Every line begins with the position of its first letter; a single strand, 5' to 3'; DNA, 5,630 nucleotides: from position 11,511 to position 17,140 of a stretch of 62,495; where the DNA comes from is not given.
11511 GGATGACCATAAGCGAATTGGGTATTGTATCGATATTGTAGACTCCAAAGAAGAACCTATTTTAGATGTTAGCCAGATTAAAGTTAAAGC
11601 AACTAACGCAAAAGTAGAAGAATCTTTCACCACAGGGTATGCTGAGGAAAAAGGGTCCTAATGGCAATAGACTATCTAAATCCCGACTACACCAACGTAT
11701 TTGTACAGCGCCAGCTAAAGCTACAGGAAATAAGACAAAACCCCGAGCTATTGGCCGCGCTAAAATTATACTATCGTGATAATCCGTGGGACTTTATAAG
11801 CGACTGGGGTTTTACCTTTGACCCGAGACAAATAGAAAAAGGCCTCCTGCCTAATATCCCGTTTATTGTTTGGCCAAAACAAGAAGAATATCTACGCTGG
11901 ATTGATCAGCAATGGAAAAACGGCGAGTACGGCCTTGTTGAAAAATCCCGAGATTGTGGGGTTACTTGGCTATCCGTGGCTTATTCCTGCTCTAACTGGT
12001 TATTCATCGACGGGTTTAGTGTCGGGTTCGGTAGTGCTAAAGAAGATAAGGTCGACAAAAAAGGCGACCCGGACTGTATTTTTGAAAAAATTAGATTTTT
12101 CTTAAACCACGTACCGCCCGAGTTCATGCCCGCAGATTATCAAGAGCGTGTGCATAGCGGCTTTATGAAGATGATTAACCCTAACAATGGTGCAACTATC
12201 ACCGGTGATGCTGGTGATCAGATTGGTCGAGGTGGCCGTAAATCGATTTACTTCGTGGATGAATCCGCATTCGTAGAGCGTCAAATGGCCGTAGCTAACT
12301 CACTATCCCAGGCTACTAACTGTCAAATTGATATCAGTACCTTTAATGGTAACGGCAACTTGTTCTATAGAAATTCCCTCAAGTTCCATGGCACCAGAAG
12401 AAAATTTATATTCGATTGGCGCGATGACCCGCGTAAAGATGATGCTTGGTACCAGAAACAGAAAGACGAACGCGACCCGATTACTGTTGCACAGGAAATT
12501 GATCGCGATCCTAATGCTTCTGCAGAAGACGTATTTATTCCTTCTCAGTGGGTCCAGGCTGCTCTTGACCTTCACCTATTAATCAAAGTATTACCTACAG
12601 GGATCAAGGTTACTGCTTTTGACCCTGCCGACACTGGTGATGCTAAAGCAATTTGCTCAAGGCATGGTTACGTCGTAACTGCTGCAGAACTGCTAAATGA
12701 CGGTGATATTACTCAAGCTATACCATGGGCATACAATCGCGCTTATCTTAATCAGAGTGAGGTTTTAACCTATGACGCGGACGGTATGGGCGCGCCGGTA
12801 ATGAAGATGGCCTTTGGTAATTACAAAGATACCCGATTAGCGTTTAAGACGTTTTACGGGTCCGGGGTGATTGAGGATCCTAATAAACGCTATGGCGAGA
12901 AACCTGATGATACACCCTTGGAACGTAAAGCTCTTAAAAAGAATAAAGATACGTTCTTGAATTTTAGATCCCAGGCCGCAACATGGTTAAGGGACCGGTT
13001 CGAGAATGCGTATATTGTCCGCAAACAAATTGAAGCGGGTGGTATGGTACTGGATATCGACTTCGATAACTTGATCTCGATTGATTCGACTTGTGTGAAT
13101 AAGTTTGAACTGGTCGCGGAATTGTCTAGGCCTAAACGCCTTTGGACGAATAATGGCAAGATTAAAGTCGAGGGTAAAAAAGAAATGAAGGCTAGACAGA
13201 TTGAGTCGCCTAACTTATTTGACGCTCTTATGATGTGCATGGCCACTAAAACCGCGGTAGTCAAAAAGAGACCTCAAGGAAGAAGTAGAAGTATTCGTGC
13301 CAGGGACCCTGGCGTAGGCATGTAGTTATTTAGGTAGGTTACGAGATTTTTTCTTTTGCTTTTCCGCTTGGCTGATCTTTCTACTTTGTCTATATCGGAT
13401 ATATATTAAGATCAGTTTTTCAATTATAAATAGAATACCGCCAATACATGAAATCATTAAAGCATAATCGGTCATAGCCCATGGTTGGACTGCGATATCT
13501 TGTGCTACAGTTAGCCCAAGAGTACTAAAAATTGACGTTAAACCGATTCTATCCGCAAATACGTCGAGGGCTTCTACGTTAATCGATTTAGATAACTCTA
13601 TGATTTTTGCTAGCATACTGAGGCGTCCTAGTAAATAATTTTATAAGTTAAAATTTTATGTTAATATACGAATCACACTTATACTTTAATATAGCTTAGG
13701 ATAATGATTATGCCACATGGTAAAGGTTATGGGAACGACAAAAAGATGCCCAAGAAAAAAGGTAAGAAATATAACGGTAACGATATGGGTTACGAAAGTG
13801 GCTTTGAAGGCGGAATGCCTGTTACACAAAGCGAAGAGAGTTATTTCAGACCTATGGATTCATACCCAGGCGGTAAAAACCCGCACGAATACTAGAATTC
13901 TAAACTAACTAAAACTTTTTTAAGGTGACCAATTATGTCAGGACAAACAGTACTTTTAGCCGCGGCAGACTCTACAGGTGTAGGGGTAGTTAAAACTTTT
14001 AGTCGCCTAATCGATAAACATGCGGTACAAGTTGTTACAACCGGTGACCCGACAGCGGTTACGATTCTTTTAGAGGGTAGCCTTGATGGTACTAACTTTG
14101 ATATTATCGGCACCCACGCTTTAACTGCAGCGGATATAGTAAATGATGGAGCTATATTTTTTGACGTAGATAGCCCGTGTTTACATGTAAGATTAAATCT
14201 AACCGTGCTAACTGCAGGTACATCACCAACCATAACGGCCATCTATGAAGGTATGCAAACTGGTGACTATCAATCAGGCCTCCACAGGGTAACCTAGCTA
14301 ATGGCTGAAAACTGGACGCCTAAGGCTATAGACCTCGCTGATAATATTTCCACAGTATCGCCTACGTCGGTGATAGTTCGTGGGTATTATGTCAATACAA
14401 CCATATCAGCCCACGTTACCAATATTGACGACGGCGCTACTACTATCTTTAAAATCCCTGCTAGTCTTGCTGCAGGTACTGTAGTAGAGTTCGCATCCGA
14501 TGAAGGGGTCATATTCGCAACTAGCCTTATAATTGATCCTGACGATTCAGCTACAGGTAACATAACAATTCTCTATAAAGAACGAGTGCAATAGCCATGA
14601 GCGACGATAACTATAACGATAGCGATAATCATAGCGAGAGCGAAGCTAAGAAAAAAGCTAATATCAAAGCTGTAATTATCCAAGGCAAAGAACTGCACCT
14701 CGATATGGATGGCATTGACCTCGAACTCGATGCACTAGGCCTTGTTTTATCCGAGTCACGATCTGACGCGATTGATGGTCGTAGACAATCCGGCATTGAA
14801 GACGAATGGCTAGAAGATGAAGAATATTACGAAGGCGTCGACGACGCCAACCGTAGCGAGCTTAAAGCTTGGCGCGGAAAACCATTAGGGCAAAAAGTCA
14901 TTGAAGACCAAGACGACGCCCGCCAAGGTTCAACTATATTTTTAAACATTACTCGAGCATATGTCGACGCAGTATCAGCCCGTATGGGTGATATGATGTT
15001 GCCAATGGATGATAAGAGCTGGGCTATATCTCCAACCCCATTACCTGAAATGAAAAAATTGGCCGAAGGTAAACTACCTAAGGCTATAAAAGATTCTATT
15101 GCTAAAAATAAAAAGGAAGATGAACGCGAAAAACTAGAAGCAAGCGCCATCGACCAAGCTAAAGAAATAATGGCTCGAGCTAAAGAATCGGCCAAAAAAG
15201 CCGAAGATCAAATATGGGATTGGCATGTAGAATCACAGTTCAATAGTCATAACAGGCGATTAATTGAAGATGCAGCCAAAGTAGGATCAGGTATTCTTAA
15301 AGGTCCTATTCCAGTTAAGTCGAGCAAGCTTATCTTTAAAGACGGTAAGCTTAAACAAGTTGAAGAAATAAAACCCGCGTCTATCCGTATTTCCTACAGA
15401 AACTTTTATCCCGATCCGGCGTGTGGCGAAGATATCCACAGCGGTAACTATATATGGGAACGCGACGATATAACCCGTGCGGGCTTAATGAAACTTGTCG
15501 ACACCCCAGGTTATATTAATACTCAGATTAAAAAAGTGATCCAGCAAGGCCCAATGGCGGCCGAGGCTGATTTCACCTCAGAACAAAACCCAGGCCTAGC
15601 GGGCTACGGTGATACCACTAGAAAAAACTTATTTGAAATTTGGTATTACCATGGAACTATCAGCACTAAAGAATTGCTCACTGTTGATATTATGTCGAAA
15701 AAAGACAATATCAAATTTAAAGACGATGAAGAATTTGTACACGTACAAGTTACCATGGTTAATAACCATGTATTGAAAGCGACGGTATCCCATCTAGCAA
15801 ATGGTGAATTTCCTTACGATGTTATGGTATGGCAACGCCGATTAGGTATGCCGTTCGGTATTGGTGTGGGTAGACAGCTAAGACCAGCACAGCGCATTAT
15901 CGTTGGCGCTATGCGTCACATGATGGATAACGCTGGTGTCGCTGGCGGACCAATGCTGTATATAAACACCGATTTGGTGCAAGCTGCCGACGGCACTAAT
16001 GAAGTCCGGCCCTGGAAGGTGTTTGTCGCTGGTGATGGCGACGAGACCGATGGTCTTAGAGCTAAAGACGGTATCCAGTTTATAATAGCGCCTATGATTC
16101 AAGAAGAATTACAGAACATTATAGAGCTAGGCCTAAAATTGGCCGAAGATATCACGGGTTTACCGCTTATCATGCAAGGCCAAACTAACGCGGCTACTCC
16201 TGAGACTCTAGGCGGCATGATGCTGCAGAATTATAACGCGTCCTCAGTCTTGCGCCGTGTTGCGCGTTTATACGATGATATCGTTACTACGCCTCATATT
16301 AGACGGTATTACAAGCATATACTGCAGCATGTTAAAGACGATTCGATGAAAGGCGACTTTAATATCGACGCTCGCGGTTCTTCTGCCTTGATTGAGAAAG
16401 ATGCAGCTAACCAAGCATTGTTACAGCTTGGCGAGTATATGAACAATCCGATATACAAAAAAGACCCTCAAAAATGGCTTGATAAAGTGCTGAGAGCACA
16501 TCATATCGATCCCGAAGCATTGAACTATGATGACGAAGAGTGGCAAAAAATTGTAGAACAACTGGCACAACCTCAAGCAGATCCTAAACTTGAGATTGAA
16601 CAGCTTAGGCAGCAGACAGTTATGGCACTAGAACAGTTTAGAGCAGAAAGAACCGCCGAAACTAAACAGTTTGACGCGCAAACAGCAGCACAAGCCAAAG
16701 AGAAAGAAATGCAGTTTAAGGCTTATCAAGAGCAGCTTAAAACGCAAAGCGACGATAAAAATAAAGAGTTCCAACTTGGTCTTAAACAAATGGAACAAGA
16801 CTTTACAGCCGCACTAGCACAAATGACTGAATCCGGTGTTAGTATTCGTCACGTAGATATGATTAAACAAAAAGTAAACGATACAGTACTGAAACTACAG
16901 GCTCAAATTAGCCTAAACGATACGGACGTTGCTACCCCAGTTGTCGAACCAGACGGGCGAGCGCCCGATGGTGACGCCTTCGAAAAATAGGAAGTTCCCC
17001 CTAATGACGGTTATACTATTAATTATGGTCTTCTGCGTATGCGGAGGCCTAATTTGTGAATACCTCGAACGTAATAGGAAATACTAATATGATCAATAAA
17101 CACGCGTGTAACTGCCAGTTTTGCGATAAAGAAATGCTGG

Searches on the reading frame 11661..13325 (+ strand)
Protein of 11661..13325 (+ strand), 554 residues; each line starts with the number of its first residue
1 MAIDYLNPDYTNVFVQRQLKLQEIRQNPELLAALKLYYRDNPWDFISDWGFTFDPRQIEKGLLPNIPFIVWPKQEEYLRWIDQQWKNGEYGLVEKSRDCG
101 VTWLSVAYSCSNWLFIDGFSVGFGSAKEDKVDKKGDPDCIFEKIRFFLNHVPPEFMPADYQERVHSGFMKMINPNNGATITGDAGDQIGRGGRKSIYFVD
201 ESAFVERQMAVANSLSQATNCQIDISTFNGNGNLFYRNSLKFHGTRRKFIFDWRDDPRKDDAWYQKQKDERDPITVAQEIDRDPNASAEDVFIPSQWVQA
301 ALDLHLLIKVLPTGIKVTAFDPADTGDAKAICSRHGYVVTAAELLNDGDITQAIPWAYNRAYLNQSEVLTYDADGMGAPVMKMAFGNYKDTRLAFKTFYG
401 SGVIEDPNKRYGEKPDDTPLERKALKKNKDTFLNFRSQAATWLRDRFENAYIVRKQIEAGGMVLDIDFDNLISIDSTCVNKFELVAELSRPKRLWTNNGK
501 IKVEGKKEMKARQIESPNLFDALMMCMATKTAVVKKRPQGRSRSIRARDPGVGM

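Call 11: search_protein_families(library=pfam, proteins=[window:11661-13325:+], max_evalue=0.001)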
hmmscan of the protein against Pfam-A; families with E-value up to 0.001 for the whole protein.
window:11661-13325:+ (554 aa): 0 families

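Call 12: search_dna_similar(query=window:11661-13325:+, collection=phages, mode=protein, max_rows=25)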
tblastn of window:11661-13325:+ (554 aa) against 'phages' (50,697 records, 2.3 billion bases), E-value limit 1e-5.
Records with a match: 747; places in all: 749; records where one place covers at least 80% of the query: 132.
Best place of each record, by identity: <60% 747.
By first word of the organism name: Pseudomonas 301; Vibrio 143; Escherichia 55; Klebsiella 47; Acinetobacter 46; Salmonella 16; Bacteriophage 15; Pseudoalteromonas 12; Burkholderia 11; Serratia 9; and 40 more.
By host as written in the record: Pseudomonas aeruginosa 117; - 99; Pseudomonas aeruginosa PAO1 87; Vibrio lentus 47; Klebsiella pneumoniae 30; Pseudomonas sp. 28; Escherichia coli 24; Acinetobacter baumannii 23; and 174 more.
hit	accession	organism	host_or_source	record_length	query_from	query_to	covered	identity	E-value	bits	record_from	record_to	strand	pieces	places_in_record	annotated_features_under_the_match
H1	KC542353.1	Pseudoalteromonas phage TW1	Pseudoalteromonas phenolica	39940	1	528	95%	45.1%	5e-136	441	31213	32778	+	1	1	putative terminase large subunit | putative terminase small subunit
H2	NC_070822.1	Pseudoalteromonas phage TW1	Pseudoalteromonas phenolica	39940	1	528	95%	45.1%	5e-136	441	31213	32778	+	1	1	putative terminase large subunit | terminase small subunit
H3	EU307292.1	Burkholderia phage Bups phi1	Burkholderia pseudomallei NCTC 13178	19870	4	526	94%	41.9%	2e-112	374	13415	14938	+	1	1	putative TerL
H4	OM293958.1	Bordetella phage vB_BaM-IFTN9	Bordetella avium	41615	4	531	95%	41.2%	2e-113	376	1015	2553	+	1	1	terminase large subunit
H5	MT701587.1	Burkholderia phage Magia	Burkholderia cenocepacia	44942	3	526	95%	41.2%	3e-108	361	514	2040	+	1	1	terminase large subunit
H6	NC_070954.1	Burkholderia phage Magia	Burkholderia cenocepacia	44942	3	526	95%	41.2%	3e-108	361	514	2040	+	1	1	terminase large subunit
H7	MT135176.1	Hafnia phage yong1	Hafnia paralvei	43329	3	534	96%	40.5%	1e-107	359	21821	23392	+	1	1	terminase large subunit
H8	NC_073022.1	Hafnia phage yong1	Hafnia paralvei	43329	3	534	96%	40.5%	1e-107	359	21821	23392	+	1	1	terminase large subunit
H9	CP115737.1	Citrobacter phage Omnitron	Citrobacter braakii GW-Imi-1b1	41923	3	534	96%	40.3%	7e-112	372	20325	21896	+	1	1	record has no annotation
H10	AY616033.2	Burkholderia phage BcepB1A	-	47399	3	530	95%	40.3%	4e-99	335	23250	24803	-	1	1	BcepB1A gene33: gp33 TerL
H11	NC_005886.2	Burkholderia phage BcepB1A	-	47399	3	530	95%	40.3%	4e-99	335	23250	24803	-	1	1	BcepB1A gene33: gp33 TerL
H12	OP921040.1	Vibrio phage 13VT501A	Vibrio tubiashii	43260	9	527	94%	41.0%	1e-105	353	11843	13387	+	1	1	terminase large subunit | hypothetical protein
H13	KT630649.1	Salmonella phage SEN34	Salmonella enterica subsp. diarizonae ...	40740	1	534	96%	39.8%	7e-110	366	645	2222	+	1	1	terminase large subunit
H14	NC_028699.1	Salmonella phage SEN34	Salmonella enterica subsp. diarizonae ...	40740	1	534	96%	39.8%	7e-110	366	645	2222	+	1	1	terminase large subunit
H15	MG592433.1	Vibrio phage 1.052.A._10N.286.46.C3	Enterovibrio norvegicus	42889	3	533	96%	40.0%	8e-106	354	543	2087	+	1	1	coil containing protein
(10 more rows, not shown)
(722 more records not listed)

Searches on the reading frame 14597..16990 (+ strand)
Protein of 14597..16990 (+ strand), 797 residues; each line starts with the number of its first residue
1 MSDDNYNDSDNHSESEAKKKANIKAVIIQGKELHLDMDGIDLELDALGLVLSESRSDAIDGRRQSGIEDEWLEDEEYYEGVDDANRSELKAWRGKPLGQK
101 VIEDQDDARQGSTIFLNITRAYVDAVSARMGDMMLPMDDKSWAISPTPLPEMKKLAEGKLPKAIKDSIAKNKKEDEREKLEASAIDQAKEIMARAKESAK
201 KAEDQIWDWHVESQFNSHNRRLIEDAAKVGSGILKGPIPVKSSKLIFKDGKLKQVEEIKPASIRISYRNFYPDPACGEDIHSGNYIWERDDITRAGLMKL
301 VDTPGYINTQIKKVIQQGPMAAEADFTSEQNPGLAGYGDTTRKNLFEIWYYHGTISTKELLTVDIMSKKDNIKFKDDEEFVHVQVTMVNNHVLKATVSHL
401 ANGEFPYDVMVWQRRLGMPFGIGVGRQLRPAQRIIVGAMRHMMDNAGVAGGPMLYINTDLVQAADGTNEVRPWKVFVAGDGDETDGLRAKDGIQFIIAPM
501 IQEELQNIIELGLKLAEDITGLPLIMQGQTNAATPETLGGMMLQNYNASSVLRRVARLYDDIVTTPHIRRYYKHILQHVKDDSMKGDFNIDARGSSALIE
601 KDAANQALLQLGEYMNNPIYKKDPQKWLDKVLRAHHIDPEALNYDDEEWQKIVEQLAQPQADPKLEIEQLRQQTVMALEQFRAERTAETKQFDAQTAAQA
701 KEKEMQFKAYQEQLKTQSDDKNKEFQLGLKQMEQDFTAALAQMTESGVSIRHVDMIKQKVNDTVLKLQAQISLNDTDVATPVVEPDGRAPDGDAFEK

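Call 11: search_protein_families(library=pfam, proteins=[window:14597-16990:+], max_evalue=0.001)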
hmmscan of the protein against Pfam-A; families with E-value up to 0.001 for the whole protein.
window:14597-16990:+ (797 aa): 0 families

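Call 24: search_protein_families(library=phrogs, proteins=[window:14597-16990:+], max_evalue=0.001)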
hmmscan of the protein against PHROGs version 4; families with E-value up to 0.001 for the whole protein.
window:14597-16990:+ (797 aa): 3 families
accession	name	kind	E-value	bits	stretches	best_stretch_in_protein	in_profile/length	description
phrog_332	-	connector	5.2e-41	141.6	1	56-691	18-548/560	head-tail adaptor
phrog_1216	-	head and packaging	8.6e-09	35.5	1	255-734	207-694/714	portal protein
phrog_156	-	head and packaging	2.6e-06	27.1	1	195-534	93-419/681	portal protein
